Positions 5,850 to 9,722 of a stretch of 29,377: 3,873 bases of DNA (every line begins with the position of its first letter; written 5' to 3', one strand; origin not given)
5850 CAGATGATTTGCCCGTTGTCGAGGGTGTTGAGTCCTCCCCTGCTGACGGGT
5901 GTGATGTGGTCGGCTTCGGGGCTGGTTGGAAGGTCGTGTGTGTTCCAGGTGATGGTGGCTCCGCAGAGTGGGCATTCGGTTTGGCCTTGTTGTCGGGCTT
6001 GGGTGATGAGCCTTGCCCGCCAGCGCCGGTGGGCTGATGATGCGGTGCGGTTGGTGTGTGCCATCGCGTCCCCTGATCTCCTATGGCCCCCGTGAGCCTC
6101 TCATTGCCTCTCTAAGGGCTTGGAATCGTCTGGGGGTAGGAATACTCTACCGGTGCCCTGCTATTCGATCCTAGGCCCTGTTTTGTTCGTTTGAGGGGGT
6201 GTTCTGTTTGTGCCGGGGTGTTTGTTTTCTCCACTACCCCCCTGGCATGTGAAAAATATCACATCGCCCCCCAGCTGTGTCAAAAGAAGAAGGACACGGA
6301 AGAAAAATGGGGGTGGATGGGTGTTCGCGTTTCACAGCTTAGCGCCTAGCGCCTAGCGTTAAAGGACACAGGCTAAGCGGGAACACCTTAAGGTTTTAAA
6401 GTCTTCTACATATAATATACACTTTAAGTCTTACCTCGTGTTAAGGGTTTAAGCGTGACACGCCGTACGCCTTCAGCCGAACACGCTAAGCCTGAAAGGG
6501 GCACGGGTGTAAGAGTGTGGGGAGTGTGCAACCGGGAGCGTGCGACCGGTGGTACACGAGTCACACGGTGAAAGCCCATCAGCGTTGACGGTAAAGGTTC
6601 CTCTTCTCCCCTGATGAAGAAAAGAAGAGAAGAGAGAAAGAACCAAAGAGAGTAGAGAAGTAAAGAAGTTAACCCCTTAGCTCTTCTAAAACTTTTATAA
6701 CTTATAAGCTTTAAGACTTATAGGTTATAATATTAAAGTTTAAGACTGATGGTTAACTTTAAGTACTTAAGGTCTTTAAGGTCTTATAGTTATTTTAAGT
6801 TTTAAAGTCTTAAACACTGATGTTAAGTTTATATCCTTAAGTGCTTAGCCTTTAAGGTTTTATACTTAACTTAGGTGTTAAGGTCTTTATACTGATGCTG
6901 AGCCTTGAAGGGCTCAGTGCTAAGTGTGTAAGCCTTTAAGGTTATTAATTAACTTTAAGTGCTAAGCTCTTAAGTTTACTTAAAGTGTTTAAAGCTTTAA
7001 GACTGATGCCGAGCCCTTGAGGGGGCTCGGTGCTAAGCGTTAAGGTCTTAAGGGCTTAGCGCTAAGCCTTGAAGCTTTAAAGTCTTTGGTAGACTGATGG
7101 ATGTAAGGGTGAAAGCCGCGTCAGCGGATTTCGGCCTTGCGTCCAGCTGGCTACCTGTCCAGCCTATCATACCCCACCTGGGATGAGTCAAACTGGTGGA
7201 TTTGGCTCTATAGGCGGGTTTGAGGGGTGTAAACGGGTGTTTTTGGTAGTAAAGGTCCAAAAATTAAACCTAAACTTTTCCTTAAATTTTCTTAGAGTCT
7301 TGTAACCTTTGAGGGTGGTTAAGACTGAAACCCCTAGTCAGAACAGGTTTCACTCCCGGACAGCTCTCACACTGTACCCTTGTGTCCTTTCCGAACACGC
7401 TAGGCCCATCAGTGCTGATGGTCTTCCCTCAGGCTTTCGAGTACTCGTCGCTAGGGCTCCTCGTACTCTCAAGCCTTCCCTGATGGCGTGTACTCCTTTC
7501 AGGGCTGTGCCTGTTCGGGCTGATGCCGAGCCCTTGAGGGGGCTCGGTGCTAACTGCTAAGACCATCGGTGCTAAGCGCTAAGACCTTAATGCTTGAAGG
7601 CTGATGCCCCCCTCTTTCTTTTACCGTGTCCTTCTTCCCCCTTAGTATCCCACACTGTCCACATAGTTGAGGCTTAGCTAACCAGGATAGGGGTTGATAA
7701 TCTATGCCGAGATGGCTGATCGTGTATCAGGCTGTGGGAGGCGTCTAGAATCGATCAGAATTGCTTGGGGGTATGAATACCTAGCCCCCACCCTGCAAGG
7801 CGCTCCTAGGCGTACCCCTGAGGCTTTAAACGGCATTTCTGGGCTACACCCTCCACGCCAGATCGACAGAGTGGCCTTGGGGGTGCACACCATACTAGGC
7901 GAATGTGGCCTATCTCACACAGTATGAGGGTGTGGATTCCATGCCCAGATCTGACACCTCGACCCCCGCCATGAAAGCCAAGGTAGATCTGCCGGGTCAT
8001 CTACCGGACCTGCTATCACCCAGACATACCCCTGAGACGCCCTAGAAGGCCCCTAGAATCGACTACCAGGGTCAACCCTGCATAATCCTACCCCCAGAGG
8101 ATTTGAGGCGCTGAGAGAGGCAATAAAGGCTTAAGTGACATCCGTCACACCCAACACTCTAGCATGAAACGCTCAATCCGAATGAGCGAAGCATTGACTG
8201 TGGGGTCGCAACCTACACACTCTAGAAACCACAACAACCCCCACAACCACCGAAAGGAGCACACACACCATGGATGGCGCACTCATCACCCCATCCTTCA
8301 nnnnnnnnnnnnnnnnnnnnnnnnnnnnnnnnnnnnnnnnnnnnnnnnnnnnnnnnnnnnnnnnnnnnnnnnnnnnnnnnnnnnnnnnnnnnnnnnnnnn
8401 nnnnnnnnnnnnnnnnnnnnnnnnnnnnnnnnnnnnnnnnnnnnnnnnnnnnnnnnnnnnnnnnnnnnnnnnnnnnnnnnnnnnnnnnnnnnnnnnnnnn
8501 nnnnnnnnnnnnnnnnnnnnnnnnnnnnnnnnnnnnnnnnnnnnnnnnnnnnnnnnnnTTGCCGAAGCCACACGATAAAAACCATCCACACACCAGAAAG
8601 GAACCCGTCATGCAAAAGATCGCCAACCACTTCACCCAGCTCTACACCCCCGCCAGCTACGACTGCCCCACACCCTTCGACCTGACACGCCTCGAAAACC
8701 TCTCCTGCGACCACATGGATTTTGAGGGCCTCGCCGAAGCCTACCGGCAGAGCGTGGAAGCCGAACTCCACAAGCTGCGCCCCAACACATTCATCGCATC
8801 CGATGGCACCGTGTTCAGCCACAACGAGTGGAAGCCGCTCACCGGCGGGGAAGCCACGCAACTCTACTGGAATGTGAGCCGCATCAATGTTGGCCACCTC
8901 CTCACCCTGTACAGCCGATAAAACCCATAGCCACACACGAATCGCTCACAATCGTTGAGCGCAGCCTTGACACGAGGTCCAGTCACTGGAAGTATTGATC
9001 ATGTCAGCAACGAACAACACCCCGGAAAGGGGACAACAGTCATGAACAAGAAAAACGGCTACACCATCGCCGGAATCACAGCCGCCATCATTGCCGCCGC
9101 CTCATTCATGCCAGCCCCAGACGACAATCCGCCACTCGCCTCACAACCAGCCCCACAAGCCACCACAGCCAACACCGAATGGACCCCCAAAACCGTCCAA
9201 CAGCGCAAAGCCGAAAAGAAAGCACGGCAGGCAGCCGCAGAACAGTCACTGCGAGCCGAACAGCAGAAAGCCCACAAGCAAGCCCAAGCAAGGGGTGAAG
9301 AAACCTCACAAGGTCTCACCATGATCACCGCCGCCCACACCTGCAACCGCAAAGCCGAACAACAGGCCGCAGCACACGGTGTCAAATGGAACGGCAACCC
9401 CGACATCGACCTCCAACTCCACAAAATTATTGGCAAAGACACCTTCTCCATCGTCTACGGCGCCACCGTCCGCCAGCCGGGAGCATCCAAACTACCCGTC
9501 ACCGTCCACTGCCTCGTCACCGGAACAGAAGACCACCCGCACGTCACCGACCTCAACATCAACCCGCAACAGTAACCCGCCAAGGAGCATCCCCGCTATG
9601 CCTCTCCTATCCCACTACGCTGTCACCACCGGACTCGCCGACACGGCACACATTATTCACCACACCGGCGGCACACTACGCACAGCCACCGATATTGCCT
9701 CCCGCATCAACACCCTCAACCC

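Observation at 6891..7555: Three copies of a ~35-bp GC-rich hairpin module in non-coding DNA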

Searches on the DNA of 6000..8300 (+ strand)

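Call 7: search_dna_similar(query=window:6300-8200:+, collection=phages, mode=distant, max_rows=30)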
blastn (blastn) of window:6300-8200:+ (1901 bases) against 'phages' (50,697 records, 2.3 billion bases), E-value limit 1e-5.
Records with a match: 231; places in all: 425; records where one place covers at least 80% of the query: 204.
Best place of each record, by identity: 90-95% 15; 80-90% 184; 60-80% 32.
By first word of the organism name: Propionibacterium 188; Cutibacterium 43.
By host as written in the record: Propionibacterium acnes 98; Cutibacterium acnes 48; Propionibacterium acnes ATCC 6919 36; Cutibacterium acnes ATCC 6919 18; - 6; Propionibacterium acnes#ATCC 6919 5; Cutibacterium acnes 05-A-026 4; Cutibacterium acnes 02-A-018 3; and 10 more.
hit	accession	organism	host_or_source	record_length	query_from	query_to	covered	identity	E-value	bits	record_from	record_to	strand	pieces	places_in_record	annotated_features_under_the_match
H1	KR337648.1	Propionibacterium phage SKKY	Propionibacterium acnes ATCC 6919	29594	1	1900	100%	93.4%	0e+0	2880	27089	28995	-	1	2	hypothetical protein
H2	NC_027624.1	Propionibacterium phage SKKY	Propionibacterium acnes ATCC 6919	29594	1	1900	100%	93.4%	0e+0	2880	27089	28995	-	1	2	hypothetical protein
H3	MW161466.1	Cutibacterium phage PAVL33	Cutibacterium acnes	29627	1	1900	100%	91.8%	0e+0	2711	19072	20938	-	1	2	hypothetical protein (x3)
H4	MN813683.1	Cutibacterium phage P108C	Cutibacterium acnes ATCC 6919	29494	1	1900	100%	90.8%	0e+0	2692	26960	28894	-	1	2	none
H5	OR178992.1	Cutibacterium phage CAP 6-3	Cutibacterium acnes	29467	1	1900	100%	90.6%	0e+0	2589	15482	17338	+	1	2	none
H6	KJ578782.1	Propionibacterium phage PHL150M00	Propionibacterium acnes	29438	1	1899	100%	90.2%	0e+0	2588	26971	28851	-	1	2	hypothetical protein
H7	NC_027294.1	Propionibacterium phage PHL150M00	Propionibacterium acnes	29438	1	1899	100%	90.2%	0e+0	2588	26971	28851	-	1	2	hypothetical protein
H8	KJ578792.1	Propionibacterium phage PHL308M00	Propionibacterium acnes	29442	1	1899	100%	90.2%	0e+0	2586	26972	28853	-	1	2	hypothetical protein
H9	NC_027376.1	Propionibacterium phage PHL308M00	Propionibacterium acnes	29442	1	1899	100%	90.2%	0e+0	2586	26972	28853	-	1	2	hypothetical protein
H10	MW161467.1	Cutibacterium phage PAVL34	Cutibacterium acnes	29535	1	1900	100%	89.9%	0e+0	2579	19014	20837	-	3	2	hypothetical protein (x4)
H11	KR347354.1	Propionibacterium phage Moyashi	Propionibacterium acnes ATCC 6919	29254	1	1900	100%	89.8%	0e+0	2648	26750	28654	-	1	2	none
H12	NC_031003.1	Propionibacterium phage Moyashi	Propionibacterium acnes ATCC 6919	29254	1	1900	100%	89.8%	0e+0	2648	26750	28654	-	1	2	none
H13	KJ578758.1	Propionibacterium phage PHL009M11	Propionibacterium acnes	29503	1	1900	100%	89.8%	0e+0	2610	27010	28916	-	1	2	hypothetical protein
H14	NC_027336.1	Propionibacterium phage PHL009M11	Propionibacterium acnes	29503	1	1900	100%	89.8%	0e+0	2610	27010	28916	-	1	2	hypothetical protein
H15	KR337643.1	Propionibacterium phage MrAK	Propionibacterium acnes ATCC 6919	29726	1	1900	100%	89.1%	0e+0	2658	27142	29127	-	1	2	hypothetical protein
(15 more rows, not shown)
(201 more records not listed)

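Call 9: get_annotated_region(hit=H1, flank=1500)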
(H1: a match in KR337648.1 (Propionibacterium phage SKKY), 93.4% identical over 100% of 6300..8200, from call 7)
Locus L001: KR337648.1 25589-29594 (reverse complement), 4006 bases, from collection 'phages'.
description: Propionibacterium phage SKKY, complete genome.
organism: Propionibacterium phage SKKY (NCBI taxid 1655020)
taxonomy: Viruses; Duplodnaviria; Heunggongvirae; Uroviricota; Caudoviricetes; Pahexavirus; Pahexavirus SKKY
host: Propionibacterium acnes ATCC 6919; source: skin microcomedones from nose; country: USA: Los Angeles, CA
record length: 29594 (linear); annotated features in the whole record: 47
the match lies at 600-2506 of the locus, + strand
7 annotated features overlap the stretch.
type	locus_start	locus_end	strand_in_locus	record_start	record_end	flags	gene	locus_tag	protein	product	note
CDS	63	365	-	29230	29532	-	-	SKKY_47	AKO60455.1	HNH endonuclease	gp47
CDS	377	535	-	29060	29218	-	-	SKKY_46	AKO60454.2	hypothetical protein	gp46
CDS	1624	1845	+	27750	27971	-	-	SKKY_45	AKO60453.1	hypothetical protein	gp45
CDS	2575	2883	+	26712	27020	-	-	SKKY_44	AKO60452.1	hypothetical protein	gp44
CDS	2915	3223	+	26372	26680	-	-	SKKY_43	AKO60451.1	hypothetical protein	gp43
CDS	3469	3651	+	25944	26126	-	-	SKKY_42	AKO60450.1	hypothetical protein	gp42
CDS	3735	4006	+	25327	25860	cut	-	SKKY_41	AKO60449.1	hypothetical protein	gp41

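Call 10: get_annotated_region(hit=H3, flank=1500)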
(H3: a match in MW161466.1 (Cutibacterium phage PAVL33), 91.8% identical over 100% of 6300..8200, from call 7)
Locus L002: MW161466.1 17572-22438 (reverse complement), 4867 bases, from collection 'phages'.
description: Cutibacterium phage PAVL33, complete genome.
organism: Cutibacterium phage PAVL33 (NCBI taxid 2783563)
taxonomy: Viruses; Duplodnaviria; Heunggongvirae; Uroviricota; Caudoviricetes; Pahexavirus
host: Cutibacterium acnes; source: patient clinical bacterial strain; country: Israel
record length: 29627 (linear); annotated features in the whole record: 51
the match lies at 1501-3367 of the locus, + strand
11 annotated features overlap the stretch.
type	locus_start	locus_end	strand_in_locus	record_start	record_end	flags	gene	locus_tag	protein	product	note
CDS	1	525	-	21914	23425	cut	-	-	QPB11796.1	hypothetical protein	-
CDS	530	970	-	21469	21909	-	-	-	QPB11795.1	hypothetical protein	-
CDS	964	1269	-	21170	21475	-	-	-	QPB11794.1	hypothetical protein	-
CDS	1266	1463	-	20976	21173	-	-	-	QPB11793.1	hypothetical protein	-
CDS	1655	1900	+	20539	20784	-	-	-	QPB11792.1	hypothetical protein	-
CDS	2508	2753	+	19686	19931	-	-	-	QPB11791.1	hypothetical protein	-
CDS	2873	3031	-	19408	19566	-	-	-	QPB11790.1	hypothetical protein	-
CDS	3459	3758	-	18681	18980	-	-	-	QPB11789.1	hypothetical protein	-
CDS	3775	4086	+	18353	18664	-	-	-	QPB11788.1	hypothetical protein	-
CDS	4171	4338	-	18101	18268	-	-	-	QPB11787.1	hypothetical protein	-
CDS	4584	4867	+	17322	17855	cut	-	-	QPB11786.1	hypothetical protein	-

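Call 11: get_annotated_region(hit=H10, flank=1500)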
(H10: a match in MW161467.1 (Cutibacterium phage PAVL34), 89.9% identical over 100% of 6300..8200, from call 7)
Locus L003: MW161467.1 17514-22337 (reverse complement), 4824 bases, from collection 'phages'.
description: Cutibacterium phage PAVL34, complete genome.
organism: Cutibacterium phage PAVL34 (NCBI taxid 2783564)
taxonomy: Viruses; Duplodnaviria; Heunggongvirae; Uroviricota; Caudoviricetes; Pahexavirus
host: Cutibacterium acnes; source: patient clinical bacterial strain; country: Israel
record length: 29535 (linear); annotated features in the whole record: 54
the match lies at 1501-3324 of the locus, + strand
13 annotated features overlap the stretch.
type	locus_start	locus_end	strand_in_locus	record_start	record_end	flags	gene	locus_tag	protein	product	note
CDS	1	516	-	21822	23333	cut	-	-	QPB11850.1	hypothetical protein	-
CDS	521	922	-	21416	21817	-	-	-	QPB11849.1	hypothetical protein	-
CDS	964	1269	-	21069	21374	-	-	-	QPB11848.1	hypothetical protein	-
CDS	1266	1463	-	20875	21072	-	-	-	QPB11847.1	hypothetical protein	-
CDS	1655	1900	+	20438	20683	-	-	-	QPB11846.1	hypothetical protein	-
CDS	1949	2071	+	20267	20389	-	-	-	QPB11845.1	hypothetical protein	-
CDS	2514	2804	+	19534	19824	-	-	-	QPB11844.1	hypothetical protein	-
CDS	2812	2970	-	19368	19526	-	-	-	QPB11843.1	hypothetical protein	-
CDS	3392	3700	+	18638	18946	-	-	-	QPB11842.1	hypothetical protein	-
CDS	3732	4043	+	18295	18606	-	-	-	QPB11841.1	hypothetical protein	-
CDS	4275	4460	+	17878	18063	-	-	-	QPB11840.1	hypothetical protein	-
CDS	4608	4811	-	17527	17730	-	-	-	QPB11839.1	hypothetical protein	-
CDS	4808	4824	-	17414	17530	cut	-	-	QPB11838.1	hypothetical protein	-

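Call 23: search_rna_families(source=window, start=6000, end=8300, threshold=evalue, max_evalue=10)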
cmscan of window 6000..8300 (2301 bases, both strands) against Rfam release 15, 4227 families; matches with E-value up to 10: 12.
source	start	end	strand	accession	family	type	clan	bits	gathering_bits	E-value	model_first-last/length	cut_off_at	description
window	6803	6889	+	RF03940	MIR9563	Gene; miRNA;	-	22.1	90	0.46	1-127/127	no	MIR9563 microRNA precursor family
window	6632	6736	-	RF01606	plasmodium_snoR31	Gene; snRNA; snoRNA; HACA-box;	-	22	60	6.6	1-145/145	no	small nucleolar RNA snoR31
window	6741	6810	+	RF01603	snoR29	Gene; snRNA; snoRNA; CD-box;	-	21.8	50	8.5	1-84/84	no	small nucleolar RNA snoR29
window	6805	6889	+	RF03601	MIR7993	Gene; miRNA;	-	19.8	100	2.8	1-138/138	no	MIR7993 microRNA precursor family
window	6803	6889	+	RF03616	MIR1888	Gene; miRNA;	-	19.7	72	1.9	1-101/101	no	MIR1888 microRNA precursor family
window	6801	6918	+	RF01412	BsrG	Gene; sRNA;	-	18.9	55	0.11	1-259/259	no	BsrG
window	6893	7073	+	RF02176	SMAD5-AS1_4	Gene; lncRNA;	-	18.7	50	6.1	1-173/173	no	SMAD5 antisense RNA 1 conserved region 4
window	7100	7135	+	RF01346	CRISPR-DR36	Gene; CRISPR;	-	18.3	38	0.73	1-36/36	no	CRISPR RNA direct repeat element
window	7040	7089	+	RF00931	mir-879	Gene; miRNA;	-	16.4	90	7.9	1-74/74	no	mir-879 microRNA precursor family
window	6000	6022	+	RF00095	snoPyro_CD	Gene; snRNA; snoRNA; CD-box;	CL00132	15.7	45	5.9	1-58/58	no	Pyrococcus C/D box small nucleolar RNA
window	6931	7076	+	RF02610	BSR0709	Gene; sRNA;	-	13.7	382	0.77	1-318/318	no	Brucella sRNA 0709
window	6932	7030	+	RF01412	BsrG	Gene; sRNA;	-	13.5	55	3.2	1-259/259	no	BsrG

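Call 70: search_dna_similar(query=window:6997-7160:+, collection=phages, mode=distant, max_rows=12, rows=spread, max_evalue=0.001)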
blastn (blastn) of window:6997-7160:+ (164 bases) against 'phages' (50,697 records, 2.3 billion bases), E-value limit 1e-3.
Records with a match: 231; places in all: 248; records where one place covers at least 80% of the query: 221.
Best place of each record, by identity: 95-99% 25; 90-95% 46; 80-90% 149; 60-80% 11.
By first word of the organism name: Propionibacterium 188; Cutibacterium 43.
By host as written in the record: Propionibacterium acnes 98; Cutibacterium acnes 48; Propionibacterium acnes ATCC 6919 36; Cutibacterium acnes ATCC 6919 18; - 6; Propionibacterium acnes#ATCC 6919 5; Cutibacterium acnes 05-A-026 4; Cutibacterium acnes 02-A-018 3; and 10 more.
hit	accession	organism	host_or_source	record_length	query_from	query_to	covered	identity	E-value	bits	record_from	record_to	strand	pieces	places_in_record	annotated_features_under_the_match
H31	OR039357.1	Cutibacterium phage CAP_10-3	Cutibacterium acnes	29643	1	164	100%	98.8%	7e-75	284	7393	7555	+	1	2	none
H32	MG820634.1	Propionibacterium phage pa27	Cutibacterium acnes 02-A-018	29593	2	164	99%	94.6%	4e-78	377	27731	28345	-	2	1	none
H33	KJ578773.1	Propionibacterium phage PHL092M00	Propionibacterium acnes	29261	1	164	100%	93.0%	1e-59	290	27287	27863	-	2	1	none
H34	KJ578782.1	Propionibacterium phage PHL150M00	Propionibacterium acnes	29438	1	164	100%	89.7%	5e-52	268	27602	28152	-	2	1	none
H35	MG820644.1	Propionibacterium phage pa33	Cutibacterium acnes 05-A-026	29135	1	164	100%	88.4%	6e-51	276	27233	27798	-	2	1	none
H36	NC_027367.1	Propionibacterium phage PHL132N00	Propionibacterium acnes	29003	1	164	100%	86.4%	4e-46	246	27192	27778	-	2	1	none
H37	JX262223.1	Propionibacterium phage P1.1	Cutibacterium acnes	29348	5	164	98%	87.6%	3e-42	237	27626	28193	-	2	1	none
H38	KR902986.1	Propionibacterium phage PAC9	Propionibacterium acnes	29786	1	164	100%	84.0%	1e-40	170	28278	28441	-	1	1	none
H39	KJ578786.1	Propionibacterium phage PHL163M00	Propionibacterium acnes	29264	1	164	100%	81.5%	8e-30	202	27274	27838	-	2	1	none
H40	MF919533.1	Propionibacterium phage Supernova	Propionibacterium acnes ATCC 6919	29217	1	164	100%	80.4%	2e-32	197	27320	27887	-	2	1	none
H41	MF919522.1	Propionibacterium phage MEAK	Propionibacterium acnes#ATCC 6919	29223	1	164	100%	78.1%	1e-27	127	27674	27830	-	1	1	none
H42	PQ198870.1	Cutibacterium phage CAP 10-1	Cutibacterium acnes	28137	7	41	21%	97.1%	6e-6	56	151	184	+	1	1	hypothetical protein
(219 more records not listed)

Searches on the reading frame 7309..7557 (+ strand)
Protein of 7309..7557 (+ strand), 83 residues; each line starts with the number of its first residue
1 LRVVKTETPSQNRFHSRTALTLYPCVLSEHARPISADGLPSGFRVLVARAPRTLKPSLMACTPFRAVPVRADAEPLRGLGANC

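Call 33: search_protein_families(library=phrogs, proteins=[window:7309-7557:+], max_evalue=0.00001)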
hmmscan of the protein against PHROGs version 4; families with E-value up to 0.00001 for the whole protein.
window:7309-7557:+ (83 aa): 1 family
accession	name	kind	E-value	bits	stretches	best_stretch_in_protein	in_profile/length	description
phrog_14941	-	unknown function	4.2e-49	165.2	1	3-79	1-77/78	-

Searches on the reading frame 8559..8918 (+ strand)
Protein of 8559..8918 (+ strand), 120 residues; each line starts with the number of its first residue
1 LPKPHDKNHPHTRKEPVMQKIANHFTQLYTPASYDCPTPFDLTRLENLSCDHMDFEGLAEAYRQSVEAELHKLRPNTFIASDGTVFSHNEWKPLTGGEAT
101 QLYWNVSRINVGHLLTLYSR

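Call 32: search_protein_families(library=phrogs, proteins=[window:8559-8918:+], max_evalue=0.00001)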
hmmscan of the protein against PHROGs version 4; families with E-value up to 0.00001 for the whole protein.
window:8559-8918:+ (120 aa): 1 family
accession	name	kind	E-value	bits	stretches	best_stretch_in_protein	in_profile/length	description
phrog_919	-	unknown function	6.9e-41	141.3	1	14-119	12-115/257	-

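Call 45: search_protein_families(library=pfam, proteins=[window:8559-8918:+], max_evalue=0.1)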
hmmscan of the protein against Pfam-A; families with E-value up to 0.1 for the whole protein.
window:8559-8918:+ (120 aa): 1 family
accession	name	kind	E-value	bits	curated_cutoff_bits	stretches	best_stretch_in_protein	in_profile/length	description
PF19771.4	DUF6257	-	0.012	15.9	26.2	1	88-109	4-25/61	Family of unknown function (DUF6257)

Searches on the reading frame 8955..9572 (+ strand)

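Call 32: search_protein_families(library=phrogs, proteins=[window:8955-9572:+], max_evalue=0.00001)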
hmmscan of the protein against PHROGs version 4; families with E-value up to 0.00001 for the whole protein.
window:8955-9572:+ (206 aa): 1 family
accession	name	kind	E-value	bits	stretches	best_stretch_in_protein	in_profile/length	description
phrog_1908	-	unknown function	3.2e-116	386.7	1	30-206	1-177/177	-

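Call 45: search_protein_families(library=pfam, proteins=[window:8955-9572:+], max_evalue=0.1)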
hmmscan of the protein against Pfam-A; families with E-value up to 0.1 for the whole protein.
window:8955-9572:+ (206 aa): 1 family
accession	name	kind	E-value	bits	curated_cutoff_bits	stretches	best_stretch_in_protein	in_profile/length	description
PF13258.11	DUF4049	-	0.038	13.5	25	0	8-55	205-252/333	Domain of unknown function (DUF4049)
